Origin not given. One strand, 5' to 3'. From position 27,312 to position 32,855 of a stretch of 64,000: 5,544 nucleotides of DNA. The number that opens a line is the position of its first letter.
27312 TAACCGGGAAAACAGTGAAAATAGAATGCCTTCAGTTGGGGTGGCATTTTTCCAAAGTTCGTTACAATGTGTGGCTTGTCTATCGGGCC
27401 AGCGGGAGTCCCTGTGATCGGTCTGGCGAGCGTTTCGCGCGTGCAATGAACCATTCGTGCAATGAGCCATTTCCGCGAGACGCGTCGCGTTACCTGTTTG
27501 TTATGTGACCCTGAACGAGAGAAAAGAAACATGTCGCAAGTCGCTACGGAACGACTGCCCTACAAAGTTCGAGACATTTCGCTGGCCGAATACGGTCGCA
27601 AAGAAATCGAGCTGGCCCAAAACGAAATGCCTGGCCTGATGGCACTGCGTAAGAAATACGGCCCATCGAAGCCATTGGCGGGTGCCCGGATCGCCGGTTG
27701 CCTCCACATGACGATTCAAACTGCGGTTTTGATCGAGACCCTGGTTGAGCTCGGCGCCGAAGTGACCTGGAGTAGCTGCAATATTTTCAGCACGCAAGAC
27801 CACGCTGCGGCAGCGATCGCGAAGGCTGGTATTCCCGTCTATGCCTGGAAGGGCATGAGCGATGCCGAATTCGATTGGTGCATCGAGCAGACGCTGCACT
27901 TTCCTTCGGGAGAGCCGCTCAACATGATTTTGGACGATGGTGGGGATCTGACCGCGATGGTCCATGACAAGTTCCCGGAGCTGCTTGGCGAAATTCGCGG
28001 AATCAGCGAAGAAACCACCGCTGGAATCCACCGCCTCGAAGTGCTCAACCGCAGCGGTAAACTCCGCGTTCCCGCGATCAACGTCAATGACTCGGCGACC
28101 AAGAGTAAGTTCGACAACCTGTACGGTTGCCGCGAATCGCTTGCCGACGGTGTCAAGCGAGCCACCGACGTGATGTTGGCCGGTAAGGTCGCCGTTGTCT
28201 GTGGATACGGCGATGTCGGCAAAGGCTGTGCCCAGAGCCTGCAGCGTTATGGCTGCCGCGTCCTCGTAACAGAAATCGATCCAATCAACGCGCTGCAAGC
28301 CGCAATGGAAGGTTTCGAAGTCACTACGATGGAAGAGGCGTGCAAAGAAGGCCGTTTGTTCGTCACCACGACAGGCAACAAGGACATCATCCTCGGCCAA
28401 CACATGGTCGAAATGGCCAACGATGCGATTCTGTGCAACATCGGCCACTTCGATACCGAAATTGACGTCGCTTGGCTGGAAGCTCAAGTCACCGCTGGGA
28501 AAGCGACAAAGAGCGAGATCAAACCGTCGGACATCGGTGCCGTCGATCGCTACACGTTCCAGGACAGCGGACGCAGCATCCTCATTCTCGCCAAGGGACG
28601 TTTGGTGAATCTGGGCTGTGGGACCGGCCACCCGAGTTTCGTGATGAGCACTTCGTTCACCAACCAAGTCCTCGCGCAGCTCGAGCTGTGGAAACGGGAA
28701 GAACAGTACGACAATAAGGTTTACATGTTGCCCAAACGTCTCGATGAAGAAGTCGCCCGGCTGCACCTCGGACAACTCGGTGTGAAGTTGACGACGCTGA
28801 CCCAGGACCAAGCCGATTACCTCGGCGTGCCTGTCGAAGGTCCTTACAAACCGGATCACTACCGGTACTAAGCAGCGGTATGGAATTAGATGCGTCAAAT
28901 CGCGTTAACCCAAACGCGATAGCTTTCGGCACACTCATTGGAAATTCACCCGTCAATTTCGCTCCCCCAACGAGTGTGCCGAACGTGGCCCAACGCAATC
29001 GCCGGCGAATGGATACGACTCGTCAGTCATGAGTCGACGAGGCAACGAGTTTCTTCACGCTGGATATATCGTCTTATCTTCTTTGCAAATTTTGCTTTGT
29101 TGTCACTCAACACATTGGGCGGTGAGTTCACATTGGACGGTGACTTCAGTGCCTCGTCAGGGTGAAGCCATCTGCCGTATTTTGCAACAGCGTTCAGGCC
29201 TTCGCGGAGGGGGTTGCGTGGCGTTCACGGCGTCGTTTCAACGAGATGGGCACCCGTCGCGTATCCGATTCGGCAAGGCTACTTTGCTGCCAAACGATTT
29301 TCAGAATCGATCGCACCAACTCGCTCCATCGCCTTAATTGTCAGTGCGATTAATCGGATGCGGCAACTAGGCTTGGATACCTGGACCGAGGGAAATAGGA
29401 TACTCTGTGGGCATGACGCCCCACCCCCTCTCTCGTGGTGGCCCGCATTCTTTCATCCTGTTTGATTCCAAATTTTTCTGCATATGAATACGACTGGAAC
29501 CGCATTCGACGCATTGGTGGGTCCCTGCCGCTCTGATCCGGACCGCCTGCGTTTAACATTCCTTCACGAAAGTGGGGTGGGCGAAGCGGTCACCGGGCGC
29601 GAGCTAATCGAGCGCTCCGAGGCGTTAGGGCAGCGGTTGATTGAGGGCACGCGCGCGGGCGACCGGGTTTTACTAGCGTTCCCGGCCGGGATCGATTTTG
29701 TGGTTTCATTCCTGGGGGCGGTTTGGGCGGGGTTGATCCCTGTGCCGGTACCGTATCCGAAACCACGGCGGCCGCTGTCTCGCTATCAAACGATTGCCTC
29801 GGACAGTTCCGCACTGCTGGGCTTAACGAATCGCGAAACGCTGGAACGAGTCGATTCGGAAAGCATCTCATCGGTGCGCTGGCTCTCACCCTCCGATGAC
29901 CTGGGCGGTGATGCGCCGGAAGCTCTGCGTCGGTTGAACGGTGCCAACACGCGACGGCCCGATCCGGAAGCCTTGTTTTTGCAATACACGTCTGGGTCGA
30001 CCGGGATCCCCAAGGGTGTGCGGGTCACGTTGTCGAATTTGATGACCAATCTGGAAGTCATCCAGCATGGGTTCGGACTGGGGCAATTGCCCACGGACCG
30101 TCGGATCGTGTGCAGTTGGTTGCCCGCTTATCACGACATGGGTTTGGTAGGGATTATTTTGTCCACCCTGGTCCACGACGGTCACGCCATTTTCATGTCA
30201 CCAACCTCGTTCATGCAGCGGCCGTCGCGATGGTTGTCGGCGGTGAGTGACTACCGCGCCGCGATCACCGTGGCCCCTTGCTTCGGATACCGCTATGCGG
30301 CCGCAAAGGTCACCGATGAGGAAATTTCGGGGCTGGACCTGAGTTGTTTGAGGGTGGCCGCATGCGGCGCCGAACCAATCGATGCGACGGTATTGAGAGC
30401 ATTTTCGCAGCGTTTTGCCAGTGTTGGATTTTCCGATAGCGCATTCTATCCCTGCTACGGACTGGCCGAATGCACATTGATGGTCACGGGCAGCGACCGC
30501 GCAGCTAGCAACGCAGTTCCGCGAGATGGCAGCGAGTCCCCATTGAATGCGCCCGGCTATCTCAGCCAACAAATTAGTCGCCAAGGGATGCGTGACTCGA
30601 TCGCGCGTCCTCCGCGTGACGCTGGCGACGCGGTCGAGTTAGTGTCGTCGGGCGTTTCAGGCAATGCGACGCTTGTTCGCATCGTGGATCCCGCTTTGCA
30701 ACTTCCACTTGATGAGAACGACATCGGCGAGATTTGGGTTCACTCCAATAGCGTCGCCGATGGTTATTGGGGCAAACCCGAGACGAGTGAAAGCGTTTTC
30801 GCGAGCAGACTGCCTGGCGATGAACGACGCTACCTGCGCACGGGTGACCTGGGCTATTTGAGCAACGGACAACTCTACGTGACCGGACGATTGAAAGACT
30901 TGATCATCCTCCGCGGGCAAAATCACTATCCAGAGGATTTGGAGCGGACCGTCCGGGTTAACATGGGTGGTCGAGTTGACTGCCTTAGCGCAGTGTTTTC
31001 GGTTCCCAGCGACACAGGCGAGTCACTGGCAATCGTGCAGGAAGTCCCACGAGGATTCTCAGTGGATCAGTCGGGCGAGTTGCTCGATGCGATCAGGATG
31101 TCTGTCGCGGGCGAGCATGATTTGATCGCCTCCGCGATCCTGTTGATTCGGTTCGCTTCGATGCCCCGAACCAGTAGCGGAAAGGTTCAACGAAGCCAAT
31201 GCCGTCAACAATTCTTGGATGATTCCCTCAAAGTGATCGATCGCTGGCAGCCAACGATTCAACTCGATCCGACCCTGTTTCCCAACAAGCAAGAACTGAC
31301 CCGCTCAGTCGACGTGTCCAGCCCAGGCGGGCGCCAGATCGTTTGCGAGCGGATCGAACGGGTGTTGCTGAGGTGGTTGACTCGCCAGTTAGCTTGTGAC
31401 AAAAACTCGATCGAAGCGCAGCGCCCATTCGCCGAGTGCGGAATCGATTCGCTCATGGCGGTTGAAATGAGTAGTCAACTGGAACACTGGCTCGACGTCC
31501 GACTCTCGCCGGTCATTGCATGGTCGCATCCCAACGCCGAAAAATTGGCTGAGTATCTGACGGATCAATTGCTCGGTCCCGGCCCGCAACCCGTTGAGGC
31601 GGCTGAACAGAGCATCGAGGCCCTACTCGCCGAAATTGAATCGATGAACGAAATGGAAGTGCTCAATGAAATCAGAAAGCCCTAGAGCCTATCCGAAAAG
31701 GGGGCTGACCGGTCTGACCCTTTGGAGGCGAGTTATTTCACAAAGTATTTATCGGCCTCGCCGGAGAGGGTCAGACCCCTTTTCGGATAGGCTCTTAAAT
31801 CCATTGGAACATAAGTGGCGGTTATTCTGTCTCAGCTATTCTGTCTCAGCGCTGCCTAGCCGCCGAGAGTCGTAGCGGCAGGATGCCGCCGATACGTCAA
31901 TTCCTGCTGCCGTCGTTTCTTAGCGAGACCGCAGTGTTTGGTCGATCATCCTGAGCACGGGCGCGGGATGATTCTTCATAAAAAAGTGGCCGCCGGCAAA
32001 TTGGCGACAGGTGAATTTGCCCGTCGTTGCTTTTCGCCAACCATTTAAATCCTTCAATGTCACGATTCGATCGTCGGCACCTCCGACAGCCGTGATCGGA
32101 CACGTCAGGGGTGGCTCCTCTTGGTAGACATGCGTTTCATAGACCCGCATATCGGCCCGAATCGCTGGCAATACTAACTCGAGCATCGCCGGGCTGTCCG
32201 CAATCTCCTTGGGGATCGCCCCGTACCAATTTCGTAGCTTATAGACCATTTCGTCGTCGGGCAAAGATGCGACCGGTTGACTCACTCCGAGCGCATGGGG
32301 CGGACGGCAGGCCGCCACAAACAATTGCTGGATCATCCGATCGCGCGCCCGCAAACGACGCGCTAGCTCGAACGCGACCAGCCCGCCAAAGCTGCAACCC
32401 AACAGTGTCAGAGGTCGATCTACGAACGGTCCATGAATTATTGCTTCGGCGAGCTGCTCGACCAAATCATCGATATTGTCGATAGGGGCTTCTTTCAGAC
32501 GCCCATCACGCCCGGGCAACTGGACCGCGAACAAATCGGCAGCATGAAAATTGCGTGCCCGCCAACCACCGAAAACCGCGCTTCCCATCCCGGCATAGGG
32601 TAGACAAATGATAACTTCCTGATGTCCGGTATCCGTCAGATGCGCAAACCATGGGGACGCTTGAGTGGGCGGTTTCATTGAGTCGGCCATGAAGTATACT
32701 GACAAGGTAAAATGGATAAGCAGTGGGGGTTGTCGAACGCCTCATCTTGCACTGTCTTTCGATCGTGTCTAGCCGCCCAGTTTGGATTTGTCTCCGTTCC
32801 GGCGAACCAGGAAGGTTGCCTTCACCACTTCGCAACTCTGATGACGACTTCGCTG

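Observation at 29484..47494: Orphan FAAL / fully reducing type I PKS / RND-exporter lipid cluster with Rieske and methyltransferase tailoring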

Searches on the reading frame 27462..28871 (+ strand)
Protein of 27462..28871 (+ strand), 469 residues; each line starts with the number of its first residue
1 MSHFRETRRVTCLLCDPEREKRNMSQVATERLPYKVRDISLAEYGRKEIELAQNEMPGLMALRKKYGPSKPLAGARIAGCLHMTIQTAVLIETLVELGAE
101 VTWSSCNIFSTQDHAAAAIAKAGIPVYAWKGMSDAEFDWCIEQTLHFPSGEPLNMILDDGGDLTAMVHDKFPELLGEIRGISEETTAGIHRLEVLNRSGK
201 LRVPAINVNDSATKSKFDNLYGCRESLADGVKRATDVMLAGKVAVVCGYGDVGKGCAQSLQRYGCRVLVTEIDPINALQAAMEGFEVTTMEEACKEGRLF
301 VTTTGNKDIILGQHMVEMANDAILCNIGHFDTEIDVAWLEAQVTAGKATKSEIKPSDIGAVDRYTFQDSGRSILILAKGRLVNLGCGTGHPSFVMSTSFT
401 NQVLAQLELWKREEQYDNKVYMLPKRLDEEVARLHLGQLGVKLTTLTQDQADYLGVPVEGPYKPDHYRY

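Call 5: search_protein_families(library=pfam, proteins=[window:27462-28871:+], max_evalue=0.001)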
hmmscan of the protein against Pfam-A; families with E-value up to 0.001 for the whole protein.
window:27462-28871:+ (469 aa): 5 families
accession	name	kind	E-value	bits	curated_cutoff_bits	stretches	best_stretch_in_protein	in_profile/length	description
PF05221.23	AdoHcyase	-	7.4e-135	449.3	25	2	34-169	2-138/299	S-adenosyl-L-homocysteine hydrolase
PF00670.27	AdoHcyase_NAD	-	1.7e-76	256.3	27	1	219-389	1-162/162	S-adenosyl-L-homocysteine hydrolase, NAD binding domain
PF02826.25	2-Hacid_dh_C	-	7.8e-07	29.1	25.1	1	237-328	32-127/178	D-isomer specific 2-hydroxyacid dehydrogenase, NAD binding domain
PF07991.19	KARI_N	-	5.4e-05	23.3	20.6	1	239-299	2-63/165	Acetohydroxy acid isomeroreductase, NADPH-binding domain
PF02254.24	TrkA_N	-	9.7e-05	23.1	23.8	1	245-288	2-45/116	TrkA-N domain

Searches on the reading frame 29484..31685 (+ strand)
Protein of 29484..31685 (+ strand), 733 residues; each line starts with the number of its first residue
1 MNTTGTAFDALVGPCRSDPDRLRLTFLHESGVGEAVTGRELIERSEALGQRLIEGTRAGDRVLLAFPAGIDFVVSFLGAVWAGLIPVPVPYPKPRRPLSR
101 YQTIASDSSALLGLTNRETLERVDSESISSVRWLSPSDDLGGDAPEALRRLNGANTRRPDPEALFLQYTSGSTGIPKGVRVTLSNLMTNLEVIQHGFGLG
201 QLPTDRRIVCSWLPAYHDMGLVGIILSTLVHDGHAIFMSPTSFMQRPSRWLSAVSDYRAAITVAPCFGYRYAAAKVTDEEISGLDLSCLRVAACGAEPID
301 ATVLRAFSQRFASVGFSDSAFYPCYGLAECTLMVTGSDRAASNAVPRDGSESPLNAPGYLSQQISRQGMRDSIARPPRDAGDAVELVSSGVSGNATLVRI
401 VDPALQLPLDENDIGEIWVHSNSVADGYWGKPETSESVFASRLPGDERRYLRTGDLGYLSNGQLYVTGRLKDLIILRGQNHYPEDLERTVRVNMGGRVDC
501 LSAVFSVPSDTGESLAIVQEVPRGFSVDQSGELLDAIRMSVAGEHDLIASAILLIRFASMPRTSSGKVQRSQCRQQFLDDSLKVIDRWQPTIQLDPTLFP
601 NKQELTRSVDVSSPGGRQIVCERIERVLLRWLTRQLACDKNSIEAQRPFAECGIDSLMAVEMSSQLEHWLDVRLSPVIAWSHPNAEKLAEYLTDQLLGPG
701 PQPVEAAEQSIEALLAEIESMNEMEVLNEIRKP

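Call 3: search_protein_families(library=pfam, proteins=[window:29484-31685:+], max_evalue=0.001)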
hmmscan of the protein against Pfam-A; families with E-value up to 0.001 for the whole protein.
window:29484-31685:+ (733 aa): 3 families
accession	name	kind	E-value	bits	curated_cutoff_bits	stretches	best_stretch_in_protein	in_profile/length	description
PF00501.34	AMP-binding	-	3.2e-50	171.5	29.9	1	17-429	7-384/384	AMP-binding enzyme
PF00550.31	PP-binding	-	3.5e-12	46.8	20.8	1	632-692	7-67/67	Phosphopantetheine attachment site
PF23024.1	AMP-dom_DIP2-like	-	2.4e-08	34.4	27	1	472-585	2-108/110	Disco-interacting protein 2-like, AMP domain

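Call 4: search_protein_families(library=ncbifam, proteins=[window:29484-31685:+], max_evalue=0.00001)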
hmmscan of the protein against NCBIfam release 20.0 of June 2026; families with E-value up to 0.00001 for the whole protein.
window:29484-31685:+ (733 aa): 93 families (the best 25 are shown)
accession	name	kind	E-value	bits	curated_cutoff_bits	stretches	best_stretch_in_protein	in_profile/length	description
NF004282.0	PRK05691.1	subfamily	2.3e-122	408.9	4090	1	9-702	13-663/4334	non-ribosomal peptide synthase/polyketide synthase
NF004509.1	PRK05850.1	subfamily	5.1e-116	388.2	775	1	29-586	31-577/578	fatty-acid--AMP ligase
NF009124.0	PRK12476.1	subfamily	1.4e-99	334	922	1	30-584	63-611/612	fatty acyl-AMP ligase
NF006624.1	PRK09192.1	subfamily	1.9e-98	330.3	600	1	35-581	44-564/567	fatty acyl-AMP ligase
NF038337.1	FAAL_FadD21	exception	1.9e-97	327.2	1100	1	30-583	33-575/579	fatty-acid--AMP ligase FAAL21/FadD21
NF038339.3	FAAL_FadD32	equivalog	2.2e-95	320.1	975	1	30-583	47-614/625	long-chain-fatty-acid--AMP ligase FadD32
NF038338.1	FAAL_FadD28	exception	6.2e-89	298.9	1100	1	30-586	33-579/580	fatty-acid--AMP ligase FAAL28/FadD28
NF040633.1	FadD32_Coryne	exception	8.8e-86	288.5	875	1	30-578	57-613/614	FadD32-like long-chain-fatty-acid--AMP ligase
NF005850.0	PRK07768.1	subfamily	1.2e-79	268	572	1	163-577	154-543/545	long-chain-fatty-acid--CoA ligase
NF004510.0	PRK05851.1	equivalog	2.2e-61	207.6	621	1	36-577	32-520/525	long-chain-fatty acid--ACP ligase MbtM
TIGR01733.1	AA-adenyl-dom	subfamily_domain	7.6e-41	140.2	317.4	2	39-339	3-282/409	amino acid adenylation domain-containing protein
NF004837.0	PRK06187.1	subfamily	3.2e-35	121.4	476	2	382-582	339-527/531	long-chain-fatty-acid--CoA ligase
NF004511.1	PRK05852.1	equivalog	3.8e-33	114.9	650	2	391-577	330-504/505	FadD7 family fatty acid--CoA ligase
NF006523.0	PRK08974.1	equivalog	7.5e-31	106.9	884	2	388-576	379-552/561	long-chain-fatty-acid--CoA ligase FadD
NF005702.0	PRK07514.1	subfamily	8.6e-30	103.5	558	2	390-578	325-501/506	malonyl-CoA synthase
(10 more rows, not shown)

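Call 52: search_solved_structures(query=window:29484-31685:+, max_evalue=1e-20)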
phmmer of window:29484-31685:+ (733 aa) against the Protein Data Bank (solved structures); distinct sequences matched with E-value up to 1e-20: 29.
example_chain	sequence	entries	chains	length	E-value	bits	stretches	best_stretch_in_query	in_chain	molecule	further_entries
7r7f_A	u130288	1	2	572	2.3e-122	413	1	33-589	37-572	Polyketide synthase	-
7r7e_A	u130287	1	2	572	6.5e-122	411.5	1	32-589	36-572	Polyketide synthase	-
7r7g_A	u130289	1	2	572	7.2e-122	411.3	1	32-589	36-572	Polyketide synthase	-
3kxw_A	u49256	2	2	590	1.4e-105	357.5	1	18-589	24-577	Saframycin Mx1 synthetase B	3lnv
8hd4_A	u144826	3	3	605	1.3e-79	271.6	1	29-580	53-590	Long-chain-fatty-acid--AMP ligase FadD23 | Fatty-acid-CoA ligase FadD23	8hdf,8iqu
5d6j_A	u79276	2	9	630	1e-78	268.7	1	28-583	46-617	Acyl-CoA synthase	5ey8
5icr_A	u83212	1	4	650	1.1e-78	268.6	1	28-583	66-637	Acyl-CoA synthase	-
5hm3_A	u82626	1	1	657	2.1e-77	264.4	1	28-510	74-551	Long-chain-fatty-acid--AMP ligase FadD32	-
5ey9_A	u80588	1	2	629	1.3e-76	261.7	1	28-510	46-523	Long-chain-fatty-acid--AMP ligase FadD32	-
3pbk_A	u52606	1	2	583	4.7e-70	240.1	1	41-577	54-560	Fatty Acyl-Adenylate Ligase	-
7wua_A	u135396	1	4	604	4.4e-66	226.9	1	27-574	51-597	Acyl-CoA synthase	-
3e53_A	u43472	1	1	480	5.3e-64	220.1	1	30-469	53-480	FATTY-ACID-CoA LIGASE FADD28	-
3t5a_A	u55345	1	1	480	6e-63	216.6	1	30-469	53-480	Long-chain-fatty-acid--AMP ligase FadD28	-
8hcz_A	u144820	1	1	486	1.1e-62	215.7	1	29-474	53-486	Long-chain-fatty-acid--AMP ligase FadD23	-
5d6n_A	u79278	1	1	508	2e-56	195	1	28-470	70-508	Acyl-CoA synthase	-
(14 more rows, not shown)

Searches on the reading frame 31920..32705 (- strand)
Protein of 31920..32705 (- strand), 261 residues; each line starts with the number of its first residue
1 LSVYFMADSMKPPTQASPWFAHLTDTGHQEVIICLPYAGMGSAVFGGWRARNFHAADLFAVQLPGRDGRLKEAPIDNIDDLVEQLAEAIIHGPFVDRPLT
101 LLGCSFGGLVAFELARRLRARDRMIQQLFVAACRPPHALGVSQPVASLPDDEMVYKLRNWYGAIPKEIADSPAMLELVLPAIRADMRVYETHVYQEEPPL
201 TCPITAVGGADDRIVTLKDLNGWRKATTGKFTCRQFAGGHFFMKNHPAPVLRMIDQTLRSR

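Call 3: search_protein_families(library=pfam, proteins=[window:31920-32705:-], max_evalue=0.001)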
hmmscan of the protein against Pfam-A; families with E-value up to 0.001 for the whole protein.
window:31920-32705:- (261 aa): 3 families
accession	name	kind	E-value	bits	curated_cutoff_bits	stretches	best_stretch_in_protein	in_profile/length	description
PF00975.26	Thioesterase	-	3.5e-37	129.3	26.4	1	32-256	3-224/226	Thioesterase domain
PF12697.13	Abhydrolase_6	-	3.6e-08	34.8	26.3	1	52-251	22-215/217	Alpha/beta hydrolase family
PF00561.26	Abhydrolase_1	-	6.4e-06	26.4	25.8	0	78-121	52-91/245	alpha/beta hydrolase fold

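Call 4: search_protein_families(library=ncbifam, proteins=[window:31920-32705:-], max_evalue=0.00001)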
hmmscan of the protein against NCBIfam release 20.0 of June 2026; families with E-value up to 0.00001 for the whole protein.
window:31920-32705:- (261 aa): 0 families
